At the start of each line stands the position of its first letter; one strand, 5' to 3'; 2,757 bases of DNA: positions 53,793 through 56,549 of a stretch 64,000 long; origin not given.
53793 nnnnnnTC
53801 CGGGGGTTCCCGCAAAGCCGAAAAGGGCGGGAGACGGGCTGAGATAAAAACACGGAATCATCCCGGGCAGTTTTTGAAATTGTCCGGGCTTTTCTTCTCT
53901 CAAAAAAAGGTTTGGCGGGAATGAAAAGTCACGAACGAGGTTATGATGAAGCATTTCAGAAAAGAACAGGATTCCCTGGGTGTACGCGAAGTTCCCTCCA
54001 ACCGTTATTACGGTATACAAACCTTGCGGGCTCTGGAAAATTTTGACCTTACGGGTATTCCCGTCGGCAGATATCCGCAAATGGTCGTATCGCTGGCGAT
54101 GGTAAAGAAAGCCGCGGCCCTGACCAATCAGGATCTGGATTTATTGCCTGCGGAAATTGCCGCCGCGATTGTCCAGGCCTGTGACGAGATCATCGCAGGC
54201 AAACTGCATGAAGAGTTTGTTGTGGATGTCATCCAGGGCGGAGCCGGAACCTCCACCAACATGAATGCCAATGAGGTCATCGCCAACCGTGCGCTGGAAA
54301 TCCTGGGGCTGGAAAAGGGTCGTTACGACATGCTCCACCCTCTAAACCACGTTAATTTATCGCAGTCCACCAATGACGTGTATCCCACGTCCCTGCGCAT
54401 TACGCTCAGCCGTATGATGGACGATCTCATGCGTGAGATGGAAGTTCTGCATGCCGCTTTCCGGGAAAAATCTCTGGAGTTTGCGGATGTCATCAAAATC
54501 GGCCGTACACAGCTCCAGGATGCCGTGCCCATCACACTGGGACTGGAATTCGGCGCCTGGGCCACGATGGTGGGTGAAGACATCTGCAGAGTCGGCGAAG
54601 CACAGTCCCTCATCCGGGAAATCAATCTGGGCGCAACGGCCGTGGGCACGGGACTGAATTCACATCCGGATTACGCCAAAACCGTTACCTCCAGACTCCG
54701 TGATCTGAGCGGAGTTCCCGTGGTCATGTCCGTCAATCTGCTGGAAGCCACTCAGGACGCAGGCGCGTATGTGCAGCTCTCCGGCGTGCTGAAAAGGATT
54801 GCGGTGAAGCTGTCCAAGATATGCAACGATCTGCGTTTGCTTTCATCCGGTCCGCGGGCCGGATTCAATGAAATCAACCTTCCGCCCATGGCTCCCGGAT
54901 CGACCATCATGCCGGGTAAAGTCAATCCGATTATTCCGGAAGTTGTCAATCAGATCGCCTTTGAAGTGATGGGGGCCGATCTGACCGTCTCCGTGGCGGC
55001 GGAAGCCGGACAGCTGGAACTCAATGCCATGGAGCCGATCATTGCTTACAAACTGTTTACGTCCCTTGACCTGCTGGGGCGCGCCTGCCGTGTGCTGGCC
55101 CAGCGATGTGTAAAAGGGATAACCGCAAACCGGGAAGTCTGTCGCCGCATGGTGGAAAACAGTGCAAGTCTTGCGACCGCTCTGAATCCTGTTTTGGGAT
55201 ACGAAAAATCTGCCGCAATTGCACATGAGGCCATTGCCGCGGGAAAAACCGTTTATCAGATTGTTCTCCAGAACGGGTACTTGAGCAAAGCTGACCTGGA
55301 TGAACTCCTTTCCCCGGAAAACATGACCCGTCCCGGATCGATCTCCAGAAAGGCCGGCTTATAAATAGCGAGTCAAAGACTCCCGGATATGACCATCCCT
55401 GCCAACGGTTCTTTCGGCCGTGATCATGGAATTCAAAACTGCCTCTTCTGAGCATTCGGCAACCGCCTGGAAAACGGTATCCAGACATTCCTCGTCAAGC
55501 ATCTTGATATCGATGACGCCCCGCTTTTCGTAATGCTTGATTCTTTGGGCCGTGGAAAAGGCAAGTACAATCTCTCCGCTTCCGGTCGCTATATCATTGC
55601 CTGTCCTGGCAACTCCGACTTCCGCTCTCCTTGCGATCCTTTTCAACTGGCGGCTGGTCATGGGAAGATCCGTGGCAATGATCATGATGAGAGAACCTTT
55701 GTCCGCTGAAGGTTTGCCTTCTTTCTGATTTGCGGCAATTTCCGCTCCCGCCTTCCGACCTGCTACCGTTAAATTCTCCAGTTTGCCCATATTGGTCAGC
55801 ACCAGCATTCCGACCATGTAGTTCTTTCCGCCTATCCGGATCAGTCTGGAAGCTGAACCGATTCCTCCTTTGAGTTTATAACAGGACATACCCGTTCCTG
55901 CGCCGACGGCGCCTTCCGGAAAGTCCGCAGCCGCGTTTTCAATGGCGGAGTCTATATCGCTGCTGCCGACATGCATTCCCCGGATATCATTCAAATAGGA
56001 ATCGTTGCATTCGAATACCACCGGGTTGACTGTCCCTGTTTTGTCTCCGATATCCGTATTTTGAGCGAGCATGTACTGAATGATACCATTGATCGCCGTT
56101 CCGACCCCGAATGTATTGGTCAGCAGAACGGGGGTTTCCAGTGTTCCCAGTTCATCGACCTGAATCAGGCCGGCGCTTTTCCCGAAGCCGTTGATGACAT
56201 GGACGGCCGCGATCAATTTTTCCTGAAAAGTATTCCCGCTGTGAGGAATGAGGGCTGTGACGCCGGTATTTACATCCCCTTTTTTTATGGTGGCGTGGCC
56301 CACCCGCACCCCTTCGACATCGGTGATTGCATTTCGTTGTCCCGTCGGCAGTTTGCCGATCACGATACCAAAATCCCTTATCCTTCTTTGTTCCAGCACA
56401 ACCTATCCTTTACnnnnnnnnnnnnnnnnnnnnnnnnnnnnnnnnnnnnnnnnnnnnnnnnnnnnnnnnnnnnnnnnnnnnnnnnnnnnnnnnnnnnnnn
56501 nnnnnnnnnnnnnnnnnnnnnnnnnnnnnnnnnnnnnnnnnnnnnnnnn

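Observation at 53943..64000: Predicted periplasm-to-fumarate route for N-acyl-D-aspartate or D-amino-acid peptides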

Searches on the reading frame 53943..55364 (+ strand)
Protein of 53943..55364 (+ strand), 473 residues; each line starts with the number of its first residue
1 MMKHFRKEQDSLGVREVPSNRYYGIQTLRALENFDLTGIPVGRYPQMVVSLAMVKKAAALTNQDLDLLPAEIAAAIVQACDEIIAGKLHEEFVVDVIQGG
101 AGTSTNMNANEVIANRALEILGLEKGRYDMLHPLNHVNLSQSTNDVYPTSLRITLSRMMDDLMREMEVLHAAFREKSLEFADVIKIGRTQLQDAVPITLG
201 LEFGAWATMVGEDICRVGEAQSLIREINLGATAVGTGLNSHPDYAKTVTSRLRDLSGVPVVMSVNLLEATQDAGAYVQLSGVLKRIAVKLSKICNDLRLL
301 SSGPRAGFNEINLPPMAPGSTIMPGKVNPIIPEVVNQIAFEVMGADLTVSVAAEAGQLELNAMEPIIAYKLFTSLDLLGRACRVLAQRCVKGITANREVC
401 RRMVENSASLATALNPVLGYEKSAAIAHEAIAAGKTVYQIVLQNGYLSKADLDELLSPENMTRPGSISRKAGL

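Call 3: search_protein_families(library=pfam, proteins=[window:53943-55364:+])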
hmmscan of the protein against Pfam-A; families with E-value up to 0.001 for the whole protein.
window:53943-55364:+ (473 aa): 2 families
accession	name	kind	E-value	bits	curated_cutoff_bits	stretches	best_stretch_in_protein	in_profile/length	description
PF00206.25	Lyase_1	-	1.7e-94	317.2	27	1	15-344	3-312/312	Lyase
PF10415.14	FumaraseC_C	-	6.4e-22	78.2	32.5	1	410-463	1-54/54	Fumarase C C-terminus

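Call 4: search_protein_families(library=ncbifam, proteins=[window:53943-55364:+])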
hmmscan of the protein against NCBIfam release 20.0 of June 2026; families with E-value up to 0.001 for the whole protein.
window:53943-55364:+ (473 aa): 18 families
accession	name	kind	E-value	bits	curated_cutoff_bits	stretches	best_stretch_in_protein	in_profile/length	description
NF008909.0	PRK12273.1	subfamily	1.6e-218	726.3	510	1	2-466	2-466/474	aspartate ammonia-lyase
TIGR00839.1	aspA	equivalog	1.6e-206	686.7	681.2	1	6-469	1-464/468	aspartate ammonia-lyase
NF011092.0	PRK14515.1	subfamily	1e-164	548.9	876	1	4-466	10-470/479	aspartate ammonia-lyase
TIGR00979.1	fumC_II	equivalog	1.7e-142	475.4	664.75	1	5-461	1-456/458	class II fumarate hydratase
NF009089.0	PRK12425.1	equivalog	3.3e-120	402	840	1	6-466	3-462/464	class II fumarate hydratase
TIGR00838.1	argH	equivalog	8.8e-21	74.4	279.5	1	136-454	100-407/455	argininosuccinate lyase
TIGR00928.1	purB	equivalog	1e-16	60.8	326.2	1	136-339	90-287/436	adenylosuccinate lyase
NF002563.0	PRK02186.1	subfamily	1.8e-15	56.3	625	1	137-433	510-799/890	argininosuccinate lyase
TIGR02426.1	protocat_pcaB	equivalog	5.1e-14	51.9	355.75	1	136-343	92-289/338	3-carboxy-cis,cis-muconate cycloisomerase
NF008964.0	PRK12308.1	equivalog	5.3e-13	48.2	657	1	140-418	106-374/624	argininosuccinate lyase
NF004631.0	PRK05975.1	equivalog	4.3e-12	45.7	371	1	135-337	100-290/352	3-carboxy-cis,cis-muconate cycloisomerase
NF006554.0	PRK09053.1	equivalog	7.2e-12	44.8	595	1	133-342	99-301/453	3-carboxy-cis,cis-muconate cycloisomerase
NF006500.1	PRK08937.2-4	subfamily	1.5e-11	43.7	626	1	135-410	99-366/448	adenylosuccinate lyase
NF005218.0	PRK06705.1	equivalog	1.5e-09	37.1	883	1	137-349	110-313/502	argininosuccinate lyase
NF052556.1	NtrsucLyaStm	equivalog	4.1e-09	35.8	650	1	140-461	115-452/466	nitrosuccinate lyase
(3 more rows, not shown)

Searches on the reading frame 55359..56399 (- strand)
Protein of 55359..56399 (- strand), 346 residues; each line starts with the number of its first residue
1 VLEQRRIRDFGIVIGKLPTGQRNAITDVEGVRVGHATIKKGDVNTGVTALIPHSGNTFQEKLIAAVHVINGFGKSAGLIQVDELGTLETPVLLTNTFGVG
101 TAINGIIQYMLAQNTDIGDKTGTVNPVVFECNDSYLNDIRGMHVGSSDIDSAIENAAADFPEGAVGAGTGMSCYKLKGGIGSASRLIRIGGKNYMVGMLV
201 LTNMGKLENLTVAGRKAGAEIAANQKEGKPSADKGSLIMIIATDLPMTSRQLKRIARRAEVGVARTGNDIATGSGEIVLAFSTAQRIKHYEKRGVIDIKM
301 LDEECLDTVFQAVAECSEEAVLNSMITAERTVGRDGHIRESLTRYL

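Call 3: search_protein_families(library=pfam, proteins=[window:55359-56399:-])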
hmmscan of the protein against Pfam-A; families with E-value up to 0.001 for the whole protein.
window:55359-56399:- (346 aa): 1 family
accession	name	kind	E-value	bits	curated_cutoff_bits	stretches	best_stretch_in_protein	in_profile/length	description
PF03576.19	Peptidase_S58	-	3.5e-119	398.3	23.9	1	23-338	1-306/307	Peptidase family S58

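Call 4: search_protein_families(library=ncbifam, proteins=[window:55359-56399:-])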
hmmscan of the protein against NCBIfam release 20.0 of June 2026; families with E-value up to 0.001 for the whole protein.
window:55359-56399:- (346 aa): 0 families

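Call 14: search_solved_structures(query=window:55359-56399:-, show_alignments=2)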
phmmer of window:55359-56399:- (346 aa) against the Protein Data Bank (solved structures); distinct sequences matched with E-value up to 0.001: 8.
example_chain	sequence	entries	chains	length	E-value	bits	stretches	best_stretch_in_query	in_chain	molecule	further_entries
2drh_A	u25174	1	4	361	1.6e-114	385.7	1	7-343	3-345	361aa long hypothetical D-aminopeptidase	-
1b65_A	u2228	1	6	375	3.8e-65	223.5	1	5-332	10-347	PROTEIN (AMINOPEPTIDASE)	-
5tzb_A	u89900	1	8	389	4.9e-58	200.2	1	5-333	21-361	D-aminopeptidase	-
3n2w_A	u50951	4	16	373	5.2e-49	170.5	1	6-334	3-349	Beta-peptidyl aminopeptidase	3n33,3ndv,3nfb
3n5i_A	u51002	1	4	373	1.7e-48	168.8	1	6-334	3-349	Beta-peptidyl aminopeptidase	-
4ihe_A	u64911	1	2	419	1.5e-07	34.2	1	14-191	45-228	ThnT protein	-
3tm1_A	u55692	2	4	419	1.6e-07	34.2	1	14-191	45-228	cysteine transferase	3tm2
3s3u_A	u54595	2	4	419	2.3e-07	33.7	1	14-191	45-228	cysteine transferase | ThnT protein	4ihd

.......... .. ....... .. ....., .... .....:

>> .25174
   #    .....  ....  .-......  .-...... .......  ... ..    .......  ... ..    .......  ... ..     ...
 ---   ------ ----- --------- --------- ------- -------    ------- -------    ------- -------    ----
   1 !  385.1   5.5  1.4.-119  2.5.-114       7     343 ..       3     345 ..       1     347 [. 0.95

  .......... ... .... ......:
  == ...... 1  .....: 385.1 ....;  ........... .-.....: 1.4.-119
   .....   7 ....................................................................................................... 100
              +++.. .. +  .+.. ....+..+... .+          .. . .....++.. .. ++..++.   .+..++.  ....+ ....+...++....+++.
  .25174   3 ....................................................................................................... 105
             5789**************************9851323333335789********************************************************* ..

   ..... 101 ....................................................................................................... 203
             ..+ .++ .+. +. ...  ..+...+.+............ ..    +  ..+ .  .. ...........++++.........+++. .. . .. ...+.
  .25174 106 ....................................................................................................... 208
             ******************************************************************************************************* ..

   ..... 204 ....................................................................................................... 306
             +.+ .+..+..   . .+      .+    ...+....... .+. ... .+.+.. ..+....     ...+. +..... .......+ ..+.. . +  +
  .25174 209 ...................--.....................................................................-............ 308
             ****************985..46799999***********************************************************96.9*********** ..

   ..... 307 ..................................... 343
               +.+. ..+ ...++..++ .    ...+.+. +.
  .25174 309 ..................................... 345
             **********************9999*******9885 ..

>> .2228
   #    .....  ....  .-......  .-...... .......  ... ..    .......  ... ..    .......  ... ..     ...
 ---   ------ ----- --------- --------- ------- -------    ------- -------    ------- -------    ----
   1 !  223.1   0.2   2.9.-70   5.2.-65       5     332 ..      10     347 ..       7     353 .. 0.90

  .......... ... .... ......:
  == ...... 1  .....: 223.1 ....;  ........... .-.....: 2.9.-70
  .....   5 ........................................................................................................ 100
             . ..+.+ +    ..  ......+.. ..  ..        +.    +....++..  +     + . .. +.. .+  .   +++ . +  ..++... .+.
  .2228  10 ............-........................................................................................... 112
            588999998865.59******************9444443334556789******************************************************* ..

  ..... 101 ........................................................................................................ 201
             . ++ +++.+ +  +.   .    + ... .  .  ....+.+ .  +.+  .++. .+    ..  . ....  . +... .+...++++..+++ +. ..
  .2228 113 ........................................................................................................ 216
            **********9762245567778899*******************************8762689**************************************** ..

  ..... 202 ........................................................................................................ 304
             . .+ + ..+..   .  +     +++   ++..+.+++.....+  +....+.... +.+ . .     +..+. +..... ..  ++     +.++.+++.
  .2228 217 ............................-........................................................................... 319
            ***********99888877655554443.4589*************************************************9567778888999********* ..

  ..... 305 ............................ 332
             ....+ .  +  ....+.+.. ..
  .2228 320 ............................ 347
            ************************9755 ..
